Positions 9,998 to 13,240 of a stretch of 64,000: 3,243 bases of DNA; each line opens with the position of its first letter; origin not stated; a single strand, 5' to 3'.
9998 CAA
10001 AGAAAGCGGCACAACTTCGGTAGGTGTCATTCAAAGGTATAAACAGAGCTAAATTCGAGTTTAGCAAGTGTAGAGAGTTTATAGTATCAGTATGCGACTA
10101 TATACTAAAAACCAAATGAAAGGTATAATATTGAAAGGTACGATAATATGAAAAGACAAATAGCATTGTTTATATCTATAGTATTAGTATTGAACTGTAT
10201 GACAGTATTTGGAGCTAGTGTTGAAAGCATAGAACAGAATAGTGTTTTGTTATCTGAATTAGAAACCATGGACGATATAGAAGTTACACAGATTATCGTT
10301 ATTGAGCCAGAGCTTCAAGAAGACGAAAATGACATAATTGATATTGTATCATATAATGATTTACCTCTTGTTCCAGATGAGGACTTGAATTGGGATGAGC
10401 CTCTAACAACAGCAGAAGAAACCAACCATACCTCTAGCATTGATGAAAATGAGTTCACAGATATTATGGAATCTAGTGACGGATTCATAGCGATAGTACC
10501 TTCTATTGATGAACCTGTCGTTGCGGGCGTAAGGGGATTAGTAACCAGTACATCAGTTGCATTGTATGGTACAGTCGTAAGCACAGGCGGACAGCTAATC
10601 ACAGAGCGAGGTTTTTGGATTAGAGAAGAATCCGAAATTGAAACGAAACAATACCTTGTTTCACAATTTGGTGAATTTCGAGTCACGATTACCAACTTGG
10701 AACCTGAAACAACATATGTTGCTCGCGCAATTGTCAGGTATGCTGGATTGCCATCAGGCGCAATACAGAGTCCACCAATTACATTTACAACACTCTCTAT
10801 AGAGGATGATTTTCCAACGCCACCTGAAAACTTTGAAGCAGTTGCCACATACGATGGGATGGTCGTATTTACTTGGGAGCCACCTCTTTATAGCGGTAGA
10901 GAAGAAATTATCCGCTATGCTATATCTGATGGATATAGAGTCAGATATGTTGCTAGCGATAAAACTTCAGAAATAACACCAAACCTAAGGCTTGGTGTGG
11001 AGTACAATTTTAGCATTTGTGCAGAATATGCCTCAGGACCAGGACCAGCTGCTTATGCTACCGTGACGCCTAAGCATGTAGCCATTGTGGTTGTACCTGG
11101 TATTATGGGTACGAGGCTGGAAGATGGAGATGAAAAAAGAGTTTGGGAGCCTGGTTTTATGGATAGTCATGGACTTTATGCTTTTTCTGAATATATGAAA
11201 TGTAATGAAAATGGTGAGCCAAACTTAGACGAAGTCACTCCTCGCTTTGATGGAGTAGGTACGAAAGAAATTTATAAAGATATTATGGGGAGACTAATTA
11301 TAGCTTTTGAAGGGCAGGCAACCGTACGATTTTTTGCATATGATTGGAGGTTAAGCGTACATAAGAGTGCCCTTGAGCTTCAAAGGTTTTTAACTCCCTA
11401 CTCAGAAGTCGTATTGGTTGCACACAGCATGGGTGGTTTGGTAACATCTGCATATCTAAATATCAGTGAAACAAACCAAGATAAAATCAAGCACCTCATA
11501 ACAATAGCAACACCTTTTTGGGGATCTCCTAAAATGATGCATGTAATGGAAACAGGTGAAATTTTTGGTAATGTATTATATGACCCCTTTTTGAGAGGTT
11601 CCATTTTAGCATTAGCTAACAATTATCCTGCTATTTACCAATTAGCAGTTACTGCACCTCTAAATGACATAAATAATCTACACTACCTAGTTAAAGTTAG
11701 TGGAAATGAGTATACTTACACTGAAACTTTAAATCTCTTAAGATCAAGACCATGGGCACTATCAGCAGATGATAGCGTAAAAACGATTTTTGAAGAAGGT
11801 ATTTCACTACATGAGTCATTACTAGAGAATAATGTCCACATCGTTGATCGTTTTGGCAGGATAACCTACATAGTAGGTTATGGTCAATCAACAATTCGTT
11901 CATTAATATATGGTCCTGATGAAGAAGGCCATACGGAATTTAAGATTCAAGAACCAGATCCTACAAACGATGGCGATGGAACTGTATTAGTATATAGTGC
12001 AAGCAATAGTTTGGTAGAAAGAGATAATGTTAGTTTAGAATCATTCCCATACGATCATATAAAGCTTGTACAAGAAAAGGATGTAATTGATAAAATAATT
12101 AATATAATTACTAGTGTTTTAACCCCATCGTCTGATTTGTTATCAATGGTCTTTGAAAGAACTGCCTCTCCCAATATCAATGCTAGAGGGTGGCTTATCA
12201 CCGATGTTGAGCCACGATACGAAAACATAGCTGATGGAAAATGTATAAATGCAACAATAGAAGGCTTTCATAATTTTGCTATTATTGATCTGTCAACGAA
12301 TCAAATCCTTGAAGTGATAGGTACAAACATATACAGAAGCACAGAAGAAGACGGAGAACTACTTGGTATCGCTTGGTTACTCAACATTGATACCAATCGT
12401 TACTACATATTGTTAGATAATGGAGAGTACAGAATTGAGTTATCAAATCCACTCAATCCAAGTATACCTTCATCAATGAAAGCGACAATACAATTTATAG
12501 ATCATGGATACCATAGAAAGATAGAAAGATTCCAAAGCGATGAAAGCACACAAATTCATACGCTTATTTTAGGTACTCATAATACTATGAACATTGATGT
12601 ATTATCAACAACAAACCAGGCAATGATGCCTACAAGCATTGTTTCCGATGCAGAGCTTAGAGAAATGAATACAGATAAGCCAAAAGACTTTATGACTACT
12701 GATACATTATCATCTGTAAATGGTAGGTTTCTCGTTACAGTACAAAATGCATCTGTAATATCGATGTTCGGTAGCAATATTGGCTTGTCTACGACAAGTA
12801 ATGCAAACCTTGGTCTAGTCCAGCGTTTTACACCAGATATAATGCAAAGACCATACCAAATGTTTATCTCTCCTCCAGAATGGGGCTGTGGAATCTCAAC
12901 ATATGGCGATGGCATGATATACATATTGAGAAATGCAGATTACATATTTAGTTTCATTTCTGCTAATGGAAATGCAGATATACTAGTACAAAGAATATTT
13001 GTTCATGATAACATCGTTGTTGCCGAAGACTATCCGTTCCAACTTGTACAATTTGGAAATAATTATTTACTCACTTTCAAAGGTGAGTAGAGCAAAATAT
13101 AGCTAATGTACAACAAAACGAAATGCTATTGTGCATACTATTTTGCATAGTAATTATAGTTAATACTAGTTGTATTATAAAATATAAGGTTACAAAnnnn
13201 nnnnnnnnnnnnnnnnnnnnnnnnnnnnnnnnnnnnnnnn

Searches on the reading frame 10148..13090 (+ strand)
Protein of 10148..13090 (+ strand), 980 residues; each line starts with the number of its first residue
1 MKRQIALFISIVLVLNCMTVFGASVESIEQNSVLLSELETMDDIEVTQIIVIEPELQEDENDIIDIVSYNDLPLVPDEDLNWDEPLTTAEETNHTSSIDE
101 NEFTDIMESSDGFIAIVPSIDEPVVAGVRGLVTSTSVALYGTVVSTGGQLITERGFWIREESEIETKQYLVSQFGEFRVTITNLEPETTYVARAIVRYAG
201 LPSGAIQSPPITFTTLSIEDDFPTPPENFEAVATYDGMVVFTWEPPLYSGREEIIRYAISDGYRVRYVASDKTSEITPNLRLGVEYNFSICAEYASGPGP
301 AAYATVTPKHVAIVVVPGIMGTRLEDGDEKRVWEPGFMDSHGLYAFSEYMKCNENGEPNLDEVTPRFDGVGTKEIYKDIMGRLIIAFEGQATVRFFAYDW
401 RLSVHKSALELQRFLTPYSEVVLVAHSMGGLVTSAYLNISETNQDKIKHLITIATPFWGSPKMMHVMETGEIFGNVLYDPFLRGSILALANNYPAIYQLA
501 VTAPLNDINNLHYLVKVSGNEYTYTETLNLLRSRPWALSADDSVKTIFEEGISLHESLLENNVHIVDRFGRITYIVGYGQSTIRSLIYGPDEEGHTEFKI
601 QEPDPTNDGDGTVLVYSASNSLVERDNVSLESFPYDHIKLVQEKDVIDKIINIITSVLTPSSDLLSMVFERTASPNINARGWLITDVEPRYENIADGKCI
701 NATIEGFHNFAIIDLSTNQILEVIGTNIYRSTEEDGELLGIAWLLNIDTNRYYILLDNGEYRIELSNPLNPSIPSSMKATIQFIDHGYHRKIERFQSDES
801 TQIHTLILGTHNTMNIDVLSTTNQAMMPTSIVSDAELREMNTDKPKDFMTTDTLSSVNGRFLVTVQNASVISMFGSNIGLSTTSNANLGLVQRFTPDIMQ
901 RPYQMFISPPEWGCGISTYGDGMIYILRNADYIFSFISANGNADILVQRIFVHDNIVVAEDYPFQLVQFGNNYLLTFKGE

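Call 7: search_protein_families(library=pfam, proteins=[window:10148-13090:+], max_evalue=0.01)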
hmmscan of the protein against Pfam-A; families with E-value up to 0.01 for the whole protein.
window:10148-13090:+ (980 aa): 8 families
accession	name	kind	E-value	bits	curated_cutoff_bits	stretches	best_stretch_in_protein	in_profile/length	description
PF02450.21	LCAT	-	2.3e-13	50.6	21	1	374-477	67-182/392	Lecithin:cholesterol acyltransferase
PF00041.27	fn3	-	8.9e-08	32.7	25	1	225-300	2-76/84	Fibronectin type III domain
PF07819.20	PGAP1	-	9.6e-08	32.5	24.3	1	417-461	89-133/233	PGAP1-like alpha/beta domain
PF00561.26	Abhydrolase_1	-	7.3e-05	23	25.8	1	413-474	63-114/245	alpha/beta hydrolase fold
PF12146.15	Hydrolase_4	-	8e-05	22.5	27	1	416-466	73-119/239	Serine aminopeptidase, S33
PF12697.13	Abhydrolase_6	-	0.0028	18.8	26.3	1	390-471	25-85/217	Alpha/beta hydrolase family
PF16656.11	Pur_ac_phosph_N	-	0.0056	17.7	30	0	166-215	50-93/93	Purple acid Phosphatase, N-terminal domain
PF05057.20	DUF676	-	0.0088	16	20.3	0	421-469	80-137/217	Putative serine esterase (DUF676)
